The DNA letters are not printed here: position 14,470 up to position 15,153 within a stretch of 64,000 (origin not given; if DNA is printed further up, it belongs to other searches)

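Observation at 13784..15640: SD-bearing, higher-GC mini-island beside tRNA-Ser: tandem paralogs of an unrecognised domain, one fused to an Ada Zn-binding domain lacking the methyl-acceptor Cys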

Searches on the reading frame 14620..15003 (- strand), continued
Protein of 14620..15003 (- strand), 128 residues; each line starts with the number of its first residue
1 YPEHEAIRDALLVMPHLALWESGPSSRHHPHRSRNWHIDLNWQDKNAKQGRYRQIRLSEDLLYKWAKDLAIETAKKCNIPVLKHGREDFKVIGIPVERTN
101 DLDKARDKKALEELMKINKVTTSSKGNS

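Call 79: fold_search(model_id=the predicted structure, library=viral)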
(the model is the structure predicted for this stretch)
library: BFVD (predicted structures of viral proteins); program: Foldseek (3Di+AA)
matches with E <= 10: 648; with E <= 0.001: 0
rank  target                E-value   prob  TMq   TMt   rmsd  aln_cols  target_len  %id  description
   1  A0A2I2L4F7            3.0e-02  0.77  0.26  0.20   7.9        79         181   15  Uncharacterized protein [Orpheovirus IHUMI-LCC2]
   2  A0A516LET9            6.2e-02  0.77  0.39  0.21  15.4       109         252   14  (no name in the UniProt tables at hand)
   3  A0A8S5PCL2            6.6e-02  0.57  0.33  0.27  12.2       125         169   12  Uncharacterized protein [Myoviridae sp. ctBrv3]
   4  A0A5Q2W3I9            1.9e-01  0.11  0.23  0.05  17.1       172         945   12  (no name in the UniProt tables at hand)
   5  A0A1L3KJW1            2.4e-01  0.23  0.29  0.30  12.1       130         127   11  (no name in the UniProt tables at hand)
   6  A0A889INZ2            2.5e-01  0.28  0.28  0.30   6.8        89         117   13  (no name in the UniProt tables at hand)
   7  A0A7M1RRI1            3.5e-01  0.15  0.23  0.17  10.0       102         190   13  Uncharacterized protein [uncultured phage cr60_1]
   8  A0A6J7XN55            3.7e-01  0.21  0.27  0.33  10.7        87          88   10  Uncharacterized protein [uncultured Caudovirales phage]
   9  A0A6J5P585            3.7e-01  0.13  0.24  0.17  12.0       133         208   16  ribonuclease H [uncultured Caudovirales phage]
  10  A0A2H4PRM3            3.7e-01  0.11  0.23  0.20  12.9       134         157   13  ribonuclease H [Proteus phage PM135]
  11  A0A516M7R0            3.7e-01  0.08  0.24  0.15  12.1       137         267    6  (no name in the UniProt tables at hand)
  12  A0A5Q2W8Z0            3.7e-01  0.04  0.13  0.11  18.9       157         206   11  (no name in the UniProt tables at hand)
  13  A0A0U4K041            3.9e-01  0.12  0.23  0.08   7.3        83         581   12  DNA polymerase I [Arthrobacter phage Jasmine]
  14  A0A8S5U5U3            3.9e-01  0.08  0.18  0.20  14.5       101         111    8  Uncharacterized protein [Siphoviridae sp. cteLh2]
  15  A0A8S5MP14            4.2e-01  0.57  0.37  0.51   4.2        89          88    8  Uncharacterized protein [Inoviridae sp. ct0O611]
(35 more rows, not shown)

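Call 85: search_protein_families(library=pfam, alignment_id=A4, max_evalue=1)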
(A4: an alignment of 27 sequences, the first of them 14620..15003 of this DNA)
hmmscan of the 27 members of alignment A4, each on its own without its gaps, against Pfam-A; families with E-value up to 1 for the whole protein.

A. member 1, window:14620-15003:- (128 aa): 0 families

B. families by the number of members that match (of 27 scanned): 6 families
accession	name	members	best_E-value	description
PF05190.23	MutS_IV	1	0.053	MutS family domain IV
PF12617.14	LdpA_C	1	0.086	Light dependent period A C-terminal domain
PF18893.5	DUF5652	1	0.094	Family of unknown function (DUF5652)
PF17853.6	GGDEF_2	1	0.12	GGDEF-like domain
PF13764.11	E3_UbLigase_R4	1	0.18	E3 ubiquitin-protein ligase UBR4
PF00001.26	7tm_1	1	0.23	7 transmembrane receptor (rhodopsin family)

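Call 90: find_related_loci(query=A3, collection=viral_contigs, flank=5000)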
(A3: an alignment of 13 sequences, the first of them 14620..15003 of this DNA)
Query A3 (128 aa) in viral_contigs; peptide patterns used: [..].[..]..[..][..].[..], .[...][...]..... (x = any residue, [..] = any of these).
43 stretches matched a pattern, but none encodes a relative of the query by tblastn (E <= 1e-3).
